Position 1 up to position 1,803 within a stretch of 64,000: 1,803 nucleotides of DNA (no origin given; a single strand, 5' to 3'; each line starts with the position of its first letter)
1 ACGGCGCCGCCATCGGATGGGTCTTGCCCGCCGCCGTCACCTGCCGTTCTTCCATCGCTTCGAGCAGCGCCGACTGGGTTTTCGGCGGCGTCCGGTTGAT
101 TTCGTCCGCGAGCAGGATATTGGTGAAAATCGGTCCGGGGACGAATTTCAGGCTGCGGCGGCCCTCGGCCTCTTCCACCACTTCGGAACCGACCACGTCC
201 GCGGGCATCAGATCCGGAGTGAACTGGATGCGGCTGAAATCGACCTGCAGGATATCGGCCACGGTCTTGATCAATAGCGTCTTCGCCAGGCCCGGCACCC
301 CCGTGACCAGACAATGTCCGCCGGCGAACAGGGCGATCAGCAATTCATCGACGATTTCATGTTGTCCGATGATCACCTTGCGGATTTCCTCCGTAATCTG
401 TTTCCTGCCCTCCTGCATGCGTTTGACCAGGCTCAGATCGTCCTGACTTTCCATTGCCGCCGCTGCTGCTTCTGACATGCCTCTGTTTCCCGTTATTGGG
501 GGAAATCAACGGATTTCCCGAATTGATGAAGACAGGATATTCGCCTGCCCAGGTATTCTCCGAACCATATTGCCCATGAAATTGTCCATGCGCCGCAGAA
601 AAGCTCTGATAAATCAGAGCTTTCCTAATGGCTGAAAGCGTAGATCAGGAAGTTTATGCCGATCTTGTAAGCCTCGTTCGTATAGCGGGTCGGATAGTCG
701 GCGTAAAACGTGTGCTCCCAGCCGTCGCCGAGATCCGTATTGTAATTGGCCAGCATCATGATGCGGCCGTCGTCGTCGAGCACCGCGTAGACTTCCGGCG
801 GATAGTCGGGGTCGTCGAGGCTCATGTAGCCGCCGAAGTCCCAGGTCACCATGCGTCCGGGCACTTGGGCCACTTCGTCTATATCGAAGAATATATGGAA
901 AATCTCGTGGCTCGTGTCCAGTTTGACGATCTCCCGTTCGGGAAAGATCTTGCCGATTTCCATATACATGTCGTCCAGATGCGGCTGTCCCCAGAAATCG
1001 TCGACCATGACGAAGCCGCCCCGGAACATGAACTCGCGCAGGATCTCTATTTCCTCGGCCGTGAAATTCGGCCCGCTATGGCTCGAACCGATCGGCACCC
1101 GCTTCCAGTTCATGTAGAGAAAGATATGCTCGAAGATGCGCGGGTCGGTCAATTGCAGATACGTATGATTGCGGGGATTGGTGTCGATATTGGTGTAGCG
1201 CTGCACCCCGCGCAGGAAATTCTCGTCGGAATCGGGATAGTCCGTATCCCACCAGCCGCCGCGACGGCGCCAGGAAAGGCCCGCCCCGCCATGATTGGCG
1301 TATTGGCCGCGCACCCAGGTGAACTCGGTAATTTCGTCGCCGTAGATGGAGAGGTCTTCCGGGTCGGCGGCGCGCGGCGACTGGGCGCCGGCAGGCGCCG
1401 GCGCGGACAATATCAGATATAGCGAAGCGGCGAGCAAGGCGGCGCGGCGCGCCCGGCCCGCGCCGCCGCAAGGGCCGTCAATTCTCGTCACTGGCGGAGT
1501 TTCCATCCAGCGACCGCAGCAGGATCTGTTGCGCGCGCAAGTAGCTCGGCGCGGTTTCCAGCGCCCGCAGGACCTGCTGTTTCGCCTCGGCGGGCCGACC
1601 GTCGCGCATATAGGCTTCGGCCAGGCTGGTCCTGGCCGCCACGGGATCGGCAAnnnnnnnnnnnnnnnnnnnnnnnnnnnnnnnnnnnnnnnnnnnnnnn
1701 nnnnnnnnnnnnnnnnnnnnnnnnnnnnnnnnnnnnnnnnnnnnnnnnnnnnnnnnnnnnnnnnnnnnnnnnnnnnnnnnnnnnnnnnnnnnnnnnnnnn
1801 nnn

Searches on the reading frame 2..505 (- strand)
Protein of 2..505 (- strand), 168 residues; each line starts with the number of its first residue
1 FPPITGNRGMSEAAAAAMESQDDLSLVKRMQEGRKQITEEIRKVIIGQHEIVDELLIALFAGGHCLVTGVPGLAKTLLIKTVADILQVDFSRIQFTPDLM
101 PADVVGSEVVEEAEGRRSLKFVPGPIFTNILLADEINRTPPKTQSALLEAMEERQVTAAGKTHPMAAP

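Call 54: search_protein_families(library=pfam, proteins=[window:2-505:-], max_evalue=0.001)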
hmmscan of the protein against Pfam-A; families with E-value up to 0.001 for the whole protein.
window:2-505:- (168 aa): 8 families
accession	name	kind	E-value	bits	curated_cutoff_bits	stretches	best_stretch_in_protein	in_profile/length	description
PF07726.17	AAA_3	-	5.3e-44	149.7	27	1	64-167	1-102/131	ATPase family associated with various cellular activities (AAA)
PF07728.20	AAA_5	-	6.9e-11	42.7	22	1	65-159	2-98/139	AAA domain (dynein-related subfamily)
PF20030.5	bpMoxR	-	3.5e-08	33.2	27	1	35-105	4-74/205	MoxR domain in the MoxR-vWA-beta-propeller ternary systems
PF05496.18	RuvB_N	-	2.9e-05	24.3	27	0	46-91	10-62/159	Holliday junction DNA helicase RuvB P-loop domain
PF00004.35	AAA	-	4.3e-05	24.4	21.2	1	66-156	2-97/131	ATPase family associated with various cellular activities (AAA)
PF00493.29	MCM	-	4.3e-05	23.2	23.3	0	35-158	16-152/224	MCM P-loop domain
PF01078.27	Mg_chelatase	-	0.00047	20.1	20.3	0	45-86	5-46/207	Magnesium chelatase, subunit ChlI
PF00158.32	Sigma54_activat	-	0.00056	20.1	20.2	0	130-165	96-131/168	Sigma-54 interaction domain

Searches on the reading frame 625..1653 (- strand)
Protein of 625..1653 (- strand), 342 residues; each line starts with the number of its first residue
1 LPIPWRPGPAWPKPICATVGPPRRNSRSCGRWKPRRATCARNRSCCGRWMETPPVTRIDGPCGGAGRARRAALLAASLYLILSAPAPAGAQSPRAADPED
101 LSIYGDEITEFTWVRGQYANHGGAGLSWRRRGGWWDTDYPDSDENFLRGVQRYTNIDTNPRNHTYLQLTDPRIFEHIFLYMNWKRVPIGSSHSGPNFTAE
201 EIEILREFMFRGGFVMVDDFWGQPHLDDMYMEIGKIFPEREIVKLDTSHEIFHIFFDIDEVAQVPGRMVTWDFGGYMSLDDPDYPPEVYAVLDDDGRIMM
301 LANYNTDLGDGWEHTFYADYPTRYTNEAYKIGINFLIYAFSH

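Call 30: search_protein_families(library=pfam, proteins=[window:625-1653:-], max_evalue=0.001)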
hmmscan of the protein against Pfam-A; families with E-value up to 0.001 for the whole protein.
window:625-1653:- (342 aa): 1 family
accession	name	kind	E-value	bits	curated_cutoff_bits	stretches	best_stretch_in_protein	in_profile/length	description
PF13709.12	DUF4159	-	3.8e-36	125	25.9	1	132-340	9-202/202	Domain of unknown function (DUF4159)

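Call 61: find_encoding_contigs(protein=window:625-1653:-, flank=10000, max_places=2)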
Protein window:625-1653:- (342 aa): no gene with exactly this product is on record in the collection.
